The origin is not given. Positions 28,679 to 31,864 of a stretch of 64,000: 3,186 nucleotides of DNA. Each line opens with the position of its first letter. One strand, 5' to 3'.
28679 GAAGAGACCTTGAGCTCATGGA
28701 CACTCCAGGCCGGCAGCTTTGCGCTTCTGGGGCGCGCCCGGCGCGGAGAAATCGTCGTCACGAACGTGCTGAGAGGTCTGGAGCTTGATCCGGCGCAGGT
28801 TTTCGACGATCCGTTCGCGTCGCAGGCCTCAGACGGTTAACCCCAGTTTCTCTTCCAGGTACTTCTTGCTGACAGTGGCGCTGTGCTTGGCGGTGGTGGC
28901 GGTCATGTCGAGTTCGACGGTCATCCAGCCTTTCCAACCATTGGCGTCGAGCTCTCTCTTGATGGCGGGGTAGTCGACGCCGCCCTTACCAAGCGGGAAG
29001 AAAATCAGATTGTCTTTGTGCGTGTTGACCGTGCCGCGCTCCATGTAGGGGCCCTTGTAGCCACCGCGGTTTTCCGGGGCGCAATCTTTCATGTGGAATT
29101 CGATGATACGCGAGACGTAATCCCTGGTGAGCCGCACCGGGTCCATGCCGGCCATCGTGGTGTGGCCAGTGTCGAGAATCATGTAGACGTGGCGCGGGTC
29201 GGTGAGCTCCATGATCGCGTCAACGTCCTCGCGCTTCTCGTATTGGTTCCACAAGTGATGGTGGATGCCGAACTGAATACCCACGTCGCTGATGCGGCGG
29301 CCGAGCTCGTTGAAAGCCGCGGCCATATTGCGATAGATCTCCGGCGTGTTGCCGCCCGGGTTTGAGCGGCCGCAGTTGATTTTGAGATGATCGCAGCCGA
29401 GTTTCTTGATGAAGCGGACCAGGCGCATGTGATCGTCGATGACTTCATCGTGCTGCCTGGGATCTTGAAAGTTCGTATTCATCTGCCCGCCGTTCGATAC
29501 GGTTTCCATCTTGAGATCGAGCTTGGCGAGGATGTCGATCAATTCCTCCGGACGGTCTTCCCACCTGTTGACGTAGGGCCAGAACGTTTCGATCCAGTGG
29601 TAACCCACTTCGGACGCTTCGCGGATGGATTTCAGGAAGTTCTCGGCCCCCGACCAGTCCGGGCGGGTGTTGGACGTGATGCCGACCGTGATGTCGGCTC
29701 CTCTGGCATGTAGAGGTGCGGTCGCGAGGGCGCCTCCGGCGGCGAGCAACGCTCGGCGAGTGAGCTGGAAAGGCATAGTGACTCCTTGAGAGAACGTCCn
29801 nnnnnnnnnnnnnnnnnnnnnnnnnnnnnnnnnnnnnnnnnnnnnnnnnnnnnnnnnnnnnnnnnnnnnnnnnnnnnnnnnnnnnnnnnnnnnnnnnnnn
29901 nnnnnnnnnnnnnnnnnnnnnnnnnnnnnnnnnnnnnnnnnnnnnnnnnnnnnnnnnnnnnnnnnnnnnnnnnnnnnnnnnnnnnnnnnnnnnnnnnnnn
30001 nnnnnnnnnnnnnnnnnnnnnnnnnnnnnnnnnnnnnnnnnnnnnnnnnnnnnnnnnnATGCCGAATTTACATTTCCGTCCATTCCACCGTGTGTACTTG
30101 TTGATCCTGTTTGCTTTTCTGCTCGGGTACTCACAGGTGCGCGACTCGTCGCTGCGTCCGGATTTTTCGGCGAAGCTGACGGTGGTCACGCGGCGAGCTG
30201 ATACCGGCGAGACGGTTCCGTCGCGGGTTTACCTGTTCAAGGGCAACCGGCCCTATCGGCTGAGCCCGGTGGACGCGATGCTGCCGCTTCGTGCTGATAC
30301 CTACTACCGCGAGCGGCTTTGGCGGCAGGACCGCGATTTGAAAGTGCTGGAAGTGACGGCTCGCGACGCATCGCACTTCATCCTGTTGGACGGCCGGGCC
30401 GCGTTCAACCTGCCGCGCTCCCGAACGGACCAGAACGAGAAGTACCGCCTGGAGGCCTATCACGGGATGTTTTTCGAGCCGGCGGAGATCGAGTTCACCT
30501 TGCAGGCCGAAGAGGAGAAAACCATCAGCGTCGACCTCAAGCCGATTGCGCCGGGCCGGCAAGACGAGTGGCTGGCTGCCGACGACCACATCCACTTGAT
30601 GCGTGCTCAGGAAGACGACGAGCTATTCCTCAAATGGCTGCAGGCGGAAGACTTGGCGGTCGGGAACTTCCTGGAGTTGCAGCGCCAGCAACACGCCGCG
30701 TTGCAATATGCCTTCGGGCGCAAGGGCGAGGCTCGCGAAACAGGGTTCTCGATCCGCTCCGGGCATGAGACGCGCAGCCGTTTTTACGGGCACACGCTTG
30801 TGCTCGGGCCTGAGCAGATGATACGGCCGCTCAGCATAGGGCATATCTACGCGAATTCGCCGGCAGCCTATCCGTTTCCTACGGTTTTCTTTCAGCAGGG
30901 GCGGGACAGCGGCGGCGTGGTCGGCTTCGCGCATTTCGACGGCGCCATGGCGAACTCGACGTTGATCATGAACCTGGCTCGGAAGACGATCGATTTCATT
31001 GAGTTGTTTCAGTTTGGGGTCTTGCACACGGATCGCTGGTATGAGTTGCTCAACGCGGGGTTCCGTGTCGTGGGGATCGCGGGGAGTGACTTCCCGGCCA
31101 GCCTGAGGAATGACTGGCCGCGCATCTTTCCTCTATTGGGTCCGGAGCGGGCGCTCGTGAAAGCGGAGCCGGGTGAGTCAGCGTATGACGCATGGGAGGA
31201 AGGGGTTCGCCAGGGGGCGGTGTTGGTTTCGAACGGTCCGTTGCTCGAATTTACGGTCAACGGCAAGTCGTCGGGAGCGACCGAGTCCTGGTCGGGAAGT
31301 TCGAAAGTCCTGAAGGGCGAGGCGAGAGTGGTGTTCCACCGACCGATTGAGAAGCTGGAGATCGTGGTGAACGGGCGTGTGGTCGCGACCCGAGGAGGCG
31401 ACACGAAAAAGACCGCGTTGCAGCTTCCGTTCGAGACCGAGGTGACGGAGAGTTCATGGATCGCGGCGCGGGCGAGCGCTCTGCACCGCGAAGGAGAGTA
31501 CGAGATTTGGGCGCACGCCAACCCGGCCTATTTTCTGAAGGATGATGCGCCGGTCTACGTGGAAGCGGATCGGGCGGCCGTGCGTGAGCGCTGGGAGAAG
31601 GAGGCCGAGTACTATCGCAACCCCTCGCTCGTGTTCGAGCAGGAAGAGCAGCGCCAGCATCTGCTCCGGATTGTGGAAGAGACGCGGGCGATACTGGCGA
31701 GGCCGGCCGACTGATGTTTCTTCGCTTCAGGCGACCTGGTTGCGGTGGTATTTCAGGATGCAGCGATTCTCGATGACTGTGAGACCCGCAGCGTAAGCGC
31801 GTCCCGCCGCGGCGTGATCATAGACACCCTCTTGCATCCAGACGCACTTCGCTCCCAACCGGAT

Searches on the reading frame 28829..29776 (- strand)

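Call 33: search_protein_families(library=ncbifam, proteins=[window:28829-29776:-], max_evalue=0.00001)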
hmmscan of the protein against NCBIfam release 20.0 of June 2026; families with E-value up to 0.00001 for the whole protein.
window:28829-29776:- (315 aa): 2 families
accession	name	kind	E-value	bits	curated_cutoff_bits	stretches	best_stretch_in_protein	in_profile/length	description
TIGR04379.1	myo_inos_iolE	equivalog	1e-29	104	290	1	39-309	17-288/290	myo-inosose-2 dehydratase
NF043033.1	OxoTetrIsom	equivalog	2.2e-06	27.6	325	0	46-225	16-197/251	2-oxo-tetronate isomerase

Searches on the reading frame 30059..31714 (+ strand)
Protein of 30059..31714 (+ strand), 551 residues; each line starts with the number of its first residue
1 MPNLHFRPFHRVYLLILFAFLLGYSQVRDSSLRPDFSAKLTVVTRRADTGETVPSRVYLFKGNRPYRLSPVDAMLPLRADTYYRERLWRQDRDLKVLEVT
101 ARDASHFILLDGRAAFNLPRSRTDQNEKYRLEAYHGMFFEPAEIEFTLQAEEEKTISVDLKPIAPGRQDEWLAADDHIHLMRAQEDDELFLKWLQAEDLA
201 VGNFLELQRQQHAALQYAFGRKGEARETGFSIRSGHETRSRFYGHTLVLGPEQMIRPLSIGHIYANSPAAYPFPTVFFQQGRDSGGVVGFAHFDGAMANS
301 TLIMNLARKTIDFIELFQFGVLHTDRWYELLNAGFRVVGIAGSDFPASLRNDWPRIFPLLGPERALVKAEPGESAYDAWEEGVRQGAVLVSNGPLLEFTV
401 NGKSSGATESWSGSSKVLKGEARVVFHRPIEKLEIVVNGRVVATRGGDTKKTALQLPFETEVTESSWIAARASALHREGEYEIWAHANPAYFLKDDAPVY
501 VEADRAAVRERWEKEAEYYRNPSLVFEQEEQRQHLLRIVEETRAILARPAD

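Call 30: search_protein_families(library=pfam, proteins=[window:30059-31714:+], max_evalue=0.001)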
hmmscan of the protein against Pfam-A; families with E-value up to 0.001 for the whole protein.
window:30059-31714:+ (551 aa): 0 families

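Call 33: search_protein_families(library=ncbifam, proteins=[window:30059-31714:+], max_evalue=0.00001)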
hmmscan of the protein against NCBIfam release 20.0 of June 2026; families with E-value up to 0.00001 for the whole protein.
window:30059-31714:+ (551 aa): 1 family
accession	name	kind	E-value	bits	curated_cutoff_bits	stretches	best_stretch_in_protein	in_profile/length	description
NF038032.1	CehA_McbA_metalo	domain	4.5e-45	154.4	80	1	171-492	2-314/315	CehA/McbA family metallohydrolase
